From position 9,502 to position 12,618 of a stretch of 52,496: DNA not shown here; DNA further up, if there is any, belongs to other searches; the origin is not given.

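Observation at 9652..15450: Giant polytopic membrane protein translationally coupled to a cyclase-STAND-TPR protein plus a 60-aa ORF: candidate second-messenger sensor/effector module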

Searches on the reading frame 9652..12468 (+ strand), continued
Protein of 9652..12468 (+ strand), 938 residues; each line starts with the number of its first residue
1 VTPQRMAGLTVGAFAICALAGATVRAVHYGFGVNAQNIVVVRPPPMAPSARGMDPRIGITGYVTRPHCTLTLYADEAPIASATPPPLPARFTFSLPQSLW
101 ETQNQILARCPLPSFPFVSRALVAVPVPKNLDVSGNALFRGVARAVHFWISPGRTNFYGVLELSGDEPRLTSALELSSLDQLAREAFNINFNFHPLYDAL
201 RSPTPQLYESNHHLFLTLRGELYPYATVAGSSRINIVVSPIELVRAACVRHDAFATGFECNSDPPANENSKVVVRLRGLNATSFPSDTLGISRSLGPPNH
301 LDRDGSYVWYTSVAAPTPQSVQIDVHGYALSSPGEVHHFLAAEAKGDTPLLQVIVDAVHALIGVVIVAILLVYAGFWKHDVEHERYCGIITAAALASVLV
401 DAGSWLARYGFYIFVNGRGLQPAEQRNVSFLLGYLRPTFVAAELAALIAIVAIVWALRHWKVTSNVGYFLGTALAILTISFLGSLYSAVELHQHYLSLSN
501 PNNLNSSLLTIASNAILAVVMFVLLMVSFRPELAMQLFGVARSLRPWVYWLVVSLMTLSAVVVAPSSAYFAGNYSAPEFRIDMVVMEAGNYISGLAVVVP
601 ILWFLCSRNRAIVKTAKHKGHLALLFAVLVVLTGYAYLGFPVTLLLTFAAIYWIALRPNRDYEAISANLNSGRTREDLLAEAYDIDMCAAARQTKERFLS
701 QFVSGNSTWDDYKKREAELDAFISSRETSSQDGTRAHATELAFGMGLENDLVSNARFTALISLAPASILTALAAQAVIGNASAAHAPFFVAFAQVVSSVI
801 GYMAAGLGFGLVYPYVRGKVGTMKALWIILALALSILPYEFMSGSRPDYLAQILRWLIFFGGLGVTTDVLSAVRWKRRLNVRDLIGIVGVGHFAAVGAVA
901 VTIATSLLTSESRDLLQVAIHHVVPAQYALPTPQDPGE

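Call 39: search_solved_structures(query=A1, max_evalue=1)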
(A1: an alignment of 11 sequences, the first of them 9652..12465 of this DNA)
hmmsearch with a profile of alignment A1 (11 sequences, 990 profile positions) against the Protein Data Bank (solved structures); distinct sequences matched with E-value up to 1: 4.
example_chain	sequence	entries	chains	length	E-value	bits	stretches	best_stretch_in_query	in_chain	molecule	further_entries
8hnb_A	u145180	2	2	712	0.11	13.6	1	469-536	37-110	Solute carrier organic anion transporter family member 1B1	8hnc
9cy1_A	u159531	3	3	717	0.19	12.8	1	471-536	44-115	Solute carrier organic anion transporter family member 1B1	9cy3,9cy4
8phw_A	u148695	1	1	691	0.2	12.7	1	471-536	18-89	Solute carrier organic anion transporter family member 1B1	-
8hnd_A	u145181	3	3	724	0.22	12.6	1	471-536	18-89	Solute carrier organic anion transporter family member 1B1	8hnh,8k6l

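Call 52: search_protein_families(library=ncbifam, proteins=[window:9652-12468:+], max_evalue=0.01)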
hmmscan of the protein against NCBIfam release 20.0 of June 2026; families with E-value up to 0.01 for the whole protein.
window:9652-12468:+ (938 aa): 0 families

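Call 54: search_protein_representatives(alignment_id=A1)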
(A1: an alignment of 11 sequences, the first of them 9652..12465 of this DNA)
Query: 11 sequences, 990 profile positions. Proteins with E-value up to 0.001 (for the whole library): 105; up to 1e-10: 20; up to 1e-30: 8. The best 105 are listed.
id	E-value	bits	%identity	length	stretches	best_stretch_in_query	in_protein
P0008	0.0e+00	1790.5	-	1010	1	1-989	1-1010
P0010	0.0e+00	1591.6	-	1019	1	2-989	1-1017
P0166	1.4e-53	198.7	-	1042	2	490-975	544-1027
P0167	6.6e-50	186.5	-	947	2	496-975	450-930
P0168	2.6e-40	154.7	-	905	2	493-978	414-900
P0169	3.6e-38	147.7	-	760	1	481-973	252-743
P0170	2.9e-35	138.0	-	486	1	506-978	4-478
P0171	1.2e-34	136.0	-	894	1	501-977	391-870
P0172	9.6e-26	106.5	-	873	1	570-979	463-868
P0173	2.4e-21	92.0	-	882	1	647-977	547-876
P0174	1.9e-19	85.7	-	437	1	648-963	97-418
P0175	1.3e-14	69.6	-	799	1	629-964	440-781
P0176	1.1e-13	66.6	-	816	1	530-960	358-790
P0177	3.2e-13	65.1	-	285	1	763-977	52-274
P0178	1.9e-12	62.5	-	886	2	770-963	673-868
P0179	3.1e-12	61.8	-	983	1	676-953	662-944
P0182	2.5e-11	58.8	-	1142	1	677-978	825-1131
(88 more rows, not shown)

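Call 55: search_protein_families(library=pfam, proteins=[P0166, P0167, P0168, P0169, P0171, P0172, P0173, P0175, P0179, P0182], max_evalue=0.01)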
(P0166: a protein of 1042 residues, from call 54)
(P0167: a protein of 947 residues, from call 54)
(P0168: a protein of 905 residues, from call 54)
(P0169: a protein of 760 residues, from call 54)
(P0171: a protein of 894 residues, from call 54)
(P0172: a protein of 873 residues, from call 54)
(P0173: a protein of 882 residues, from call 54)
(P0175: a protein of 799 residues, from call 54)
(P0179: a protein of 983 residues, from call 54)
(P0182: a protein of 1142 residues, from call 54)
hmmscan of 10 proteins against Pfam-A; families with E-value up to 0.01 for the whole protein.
P0166 (1042 aa): 0 families

P0167 (947 aa): 0 families

P0168 (905 aa): 0 families

P0169 (760 aa): 0 families

P0171 (894 aa): 0 families

P0172 (873 aa): 0 families

P0173 (882 aa): 0 families

P0175 (799 aa): 0 families

P0179 (983 aa): 1 family
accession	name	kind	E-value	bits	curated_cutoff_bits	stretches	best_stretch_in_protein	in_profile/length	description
PF19683.4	DUF6185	-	4.5e-07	28.9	25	1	665-867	513-724/825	Family of unknown function (DUF6185)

P0182 (1142 aa): 0 families

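Call 60: search_protein_families(library=pfam, alignment_id=A4, max_evalue=0.01)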
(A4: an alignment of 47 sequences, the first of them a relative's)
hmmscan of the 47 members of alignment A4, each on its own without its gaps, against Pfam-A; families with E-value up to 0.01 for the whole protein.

A. member 1, P0179 (983 aa): 1 family
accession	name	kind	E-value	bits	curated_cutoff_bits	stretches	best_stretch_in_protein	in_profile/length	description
PF19683.4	DUF6185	-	4.5e-07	28.9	25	1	665-867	513-724/825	Family of unknown function (DUF6185)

B. families by the number of members that match (of 47 scanned): 8 families
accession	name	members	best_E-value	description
PF19683.4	DUF6185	31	1.7e-17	Family of unknown function (DUF6185)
PF17936.7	Big_6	3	5e-09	Bacterial Ig domain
PF14997.11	CECR6_TMEM121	1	6e-05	CECR6/TMEM121 family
PF06195.18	DUF996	1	0.00021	Protein of unknown function (DUF996)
PF16079.10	Phage_holin_5_2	1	0.0006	Phage holin family Hol44, in holin superfamily V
PF13620.12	CarboxypepD_reg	1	0.0012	Carboxypeptidase regulatory-like domain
PF09843.14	DUF2070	1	0.0025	Predicted membrane protein (DUF2070)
PF18822.6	CdvA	1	0.0064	CdvA-like coiled-coil domain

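Call 72: predict_structure(alignment_id=A3)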
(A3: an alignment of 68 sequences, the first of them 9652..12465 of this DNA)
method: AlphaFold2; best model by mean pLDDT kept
length: 938 residues; sequences in the alignment: 68
mean_pLDDT: 82.1   pTM: 0.83
mean pLDDT of the five models: 82.1, 78.7, 77.3, 75.5, 71.9
residues with pLDDT >= 90: 349; 70-90: 417; 50-70: 113; < 50: 59
segments of 3 or more residues with pLDDT < 50: 130-138, 249-259, 567-577, 921-938
pLDDT, mean of each block of 10 residues (from residue 1): 81 90 76 72 66 68 89 65 80 76 72 76 68 49 87 91 77 60 85 87 85 88 78 91 52 46 62 93 91 93 93 85 91 82 77 84 89 83 90 90 86 83 61 69 85 90 88 94 90 74 66 89 94 86 79 87 59 52 90 93 86 90 96 84 95 97 92 89 90 96 97 97 91 74 89 95 95 89 84 94 97 95 96 95 84 92 94 87 81 80 74 54 43 38
secondary structure, 60 per line:
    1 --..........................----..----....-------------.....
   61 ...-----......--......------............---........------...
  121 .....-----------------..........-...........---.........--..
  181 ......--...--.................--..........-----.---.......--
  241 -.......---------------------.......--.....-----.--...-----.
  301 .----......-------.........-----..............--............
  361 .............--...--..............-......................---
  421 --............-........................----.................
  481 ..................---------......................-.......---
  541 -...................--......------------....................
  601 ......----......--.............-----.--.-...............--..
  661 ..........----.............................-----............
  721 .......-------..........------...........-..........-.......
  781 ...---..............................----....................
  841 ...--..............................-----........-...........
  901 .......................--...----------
elements in order (helices of 4 or more, strands of 3 or more residues): H3-28 E39-42 E56-63 E69-74 E77-82 E89-96 H97-100 E104-111 E118-125 E143-152 E154-164 H168-176 H179-186 E189-191 H196-199 E200-210 E213-222 E232-238 H242-248 E270-276 E279-283 E292-294 E306-311 E319-327 H333-346 H349-373 H381-394 H396-417 H423-434 H436-459 H464-498 H508-529 H531-537 H542-560 H563-568 H581-606 H611-616 H619-631 H642-655 H659-670 H675-703 H709-727 H735-744 H751-761 H763-772 H774-783 H787-815 H821-843 H846-875 H881-888 H890-923

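Call 74: fold_search(model_id=the predicted structure, library=pdb)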
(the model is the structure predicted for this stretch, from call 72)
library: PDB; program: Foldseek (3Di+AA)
matches with E <= 10: 409; with E <= 0.001: 0
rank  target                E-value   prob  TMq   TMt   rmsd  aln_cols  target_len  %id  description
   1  6ezn_A                1.4e-02  0.66  0.09  0.17  17.4       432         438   10  Cryo-EM structure of the yeast oligosaccharyltransferase (OST) complex (released 2018-01-17)
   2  9fg7_B                2.2e-02  0.51  0.09  0.18  25.9       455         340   10  Cryo-EM structure of the full-length alpha1beta3gamma2 GABA(A) receptor in complex with GABA in the short-lived symmet (released 2025-06-04)
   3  4nqs_A                2.6e-02  0.95  0.09  0.29  11.5       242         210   10  Knob-into-hole IgG Fc (released 2014-03-12)
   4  4wwi_D                2.6e-02  0.94  0.08  0.31  13.5       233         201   12  Crystal structure of the C domain of staphylococcal protein A in complex with the Fc fragment of human IgG at 2.3 Angs (released 2015-07-15)
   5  5iw6_B                2.9e-02  0.98  0.09  0.32  12.0       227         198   10  anti-CD20 monoclonal antibody Fc fragment (released 2017-03-29)
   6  4oi9_A                3.1e-02  0.97  0.08  0.18  13.3       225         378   13  Crystal Structure of ICAM-5 D1-D4 ectodomain fragment, Space Group P21 (released 2014-07-16)
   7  3wjj_B                3.2e-02  0.93  0.09  0.29  12.1       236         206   10  Crystal structure of IIb selective Fc variant, Fc(P238D), in complex with FcgRIIb (released 2013-11-13)
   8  9n5p_A                3.2e-02  0.91  0.09  0.28  12.0       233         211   11  CRYSTAL STRUCTURE OF HUMAN IGG2 FC FRAGMENT-FC-GAMMA RECEPTOR IIA COMPLEX H131 VARIANT (released 2025-12-03)
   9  4nqs_B                3.5e-02  0.90  0.08  0.28  12.3       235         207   10  Knob-into-hole IgG Fc (released 2014-03-12)
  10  4ofp_B                3.5e-02  0.89  0.08  0.29  14.6       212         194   10  Crystal Structure of SYG-2 D3-D4 (released 2014-02-19)
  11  3wjl_A                3.7e-02  0.95  0.09  0.30  13.2       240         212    8  Crystal structure of IIb selective Fc variant, Fc(V12), in complex with FcgRIIb (released 2013-11-13)
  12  8a47_A                4.3e-02  0.94  0.09  0.29  12.7       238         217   10  IdeS in complex with IgG1 Fc (released 2022-11-30)
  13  3mbe_D                4.5e-02  0.97  0.11  0.32   8.3       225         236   10  TCR 21.30 in complex with MHC class II I-Ag7HEL(11-27) (released 2010-05-12)
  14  9k34_A                4.5e-02  0.92  0.09  0.29  12.3       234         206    9  Human IgG1 Fc fragments, mutant (2CT1.9) (released 2025-10-22)
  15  4ofp_C                4.5e-02  0.84  0.08  0.28  14.3       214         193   10  Crystal Structure of SYG-2 D3-D4 (released 2014-02-19)
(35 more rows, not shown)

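Call 76: fold_search(model_id=the predicted structure, library=viral)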
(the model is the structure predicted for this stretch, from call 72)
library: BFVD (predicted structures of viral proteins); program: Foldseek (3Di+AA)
matches with E <= 10: 230; with E <= 0.001: 0
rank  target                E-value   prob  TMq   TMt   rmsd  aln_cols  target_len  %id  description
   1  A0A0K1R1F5            3.8e-02  0.89  0.09  0.20  13.9       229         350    8  Envelope glycoprotein C [Testudinid alphaherpesvirus 3]
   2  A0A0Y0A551            5.2e-02  0.57  0.08  0.15  19.9       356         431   12  Envelope glycoprotein C [Macropodid alphaherpesvirus 1]
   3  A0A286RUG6            5.4e-02  0.51  0.08  0.10  22.5       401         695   10  Envelope glycoprotein C [Beluga whale alphaherpesvirus 1]
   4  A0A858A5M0            8.8e-02  0.72  0.07  0.11  12.9       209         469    7  MC161R [Molluscum contagiosum virus]
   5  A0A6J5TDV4            9.5e-02  0.21  0.07  0.15  24.6       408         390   11  Uncharacterized protein [uncultured Caudovirales phage]
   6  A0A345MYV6            2.0e-01  0.28  0.06  0.19  16.6       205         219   10  (no name in the UniProt tables at hand)
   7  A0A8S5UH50            2.6e-01  0.06  0.05  0.04  22.8       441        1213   10  PA14 domain-containing protein [Myoviridae sp. ctshb19]
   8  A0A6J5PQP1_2          2.8e-01  0.06  0.08  0.08  31.2       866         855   11  PcfJ-like protein [uncultured Caudovirales phage]
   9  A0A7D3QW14            2.9e-01  0.15  0.11  0.16  24.1       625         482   11  Uncharacterized protein [Fadolivirus FV1/VV64]
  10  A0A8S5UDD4            3.1e-01  0.11  0.06  0.14  23.7       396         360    8  Uncharacterized protein [Siphoviridae sp. ct13O11]
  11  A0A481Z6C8            3.6e-01  0.11  0.07  0.14  23.2       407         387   10  Uncharacterized protein [Pithovirus LCPAC302]
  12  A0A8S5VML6            3.8e-01  0.33  0.07  0.30  10.3       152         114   10  (no name in the UniProt tables at hand)
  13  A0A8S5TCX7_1          3.8e-01  0.13  0.07  0.06  16.8       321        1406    9  Tail protein [Myoviridae sp. ctK5o5]
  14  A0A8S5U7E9            4.4e-01  0.25  0.08  0.09  14.1       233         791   10  Uncharacterized protein [Podoviridae sp. ctngc57]
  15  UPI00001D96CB         4.4e-01  0.15  0.06  0.16  19.0       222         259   14  (no name look-up for this kind of identifier)
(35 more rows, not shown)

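Call 77: find_encoding_contigs(protein=P0166, flank=6000, max_places=3)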
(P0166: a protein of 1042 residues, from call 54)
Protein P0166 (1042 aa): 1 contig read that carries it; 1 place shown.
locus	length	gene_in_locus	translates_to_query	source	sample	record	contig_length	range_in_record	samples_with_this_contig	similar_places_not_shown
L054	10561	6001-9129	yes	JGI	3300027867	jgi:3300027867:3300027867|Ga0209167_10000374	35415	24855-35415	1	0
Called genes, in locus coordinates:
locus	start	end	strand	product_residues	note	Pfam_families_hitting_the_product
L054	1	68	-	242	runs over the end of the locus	PF12322:T4_baseplate (faint)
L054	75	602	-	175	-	PF06841:Phage_T4_gp19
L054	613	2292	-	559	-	PF04984:Phage_sheath_1 (weak), PF17482:Phage_sheath_1C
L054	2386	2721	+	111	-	-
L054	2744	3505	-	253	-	PF03704:BTAD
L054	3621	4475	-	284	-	-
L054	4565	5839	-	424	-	PF16075:DUF4815 (weak), PF20129:DUF6519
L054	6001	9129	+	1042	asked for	-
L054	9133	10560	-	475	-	?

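Call 78: find_encoding_contigs(protein=P0167, flank=6000, max_places=3)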
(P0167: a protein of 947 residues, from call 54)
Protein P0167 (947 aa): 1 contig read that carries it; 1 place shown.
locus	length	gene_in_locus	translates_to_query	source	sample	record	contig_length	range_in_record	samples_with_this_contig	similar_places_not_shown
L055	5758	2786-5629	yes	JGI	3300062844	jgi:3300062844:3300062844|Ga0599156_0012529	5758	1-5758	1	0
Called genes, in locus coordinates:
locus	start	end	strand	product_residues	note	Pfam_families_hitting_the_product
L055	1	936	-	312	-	?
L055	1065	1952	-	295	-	PF03704:BTAD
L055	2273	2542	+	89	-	-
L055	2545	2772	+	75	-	PF00196:GerE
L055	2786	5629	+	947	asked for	-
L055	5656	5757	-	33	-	?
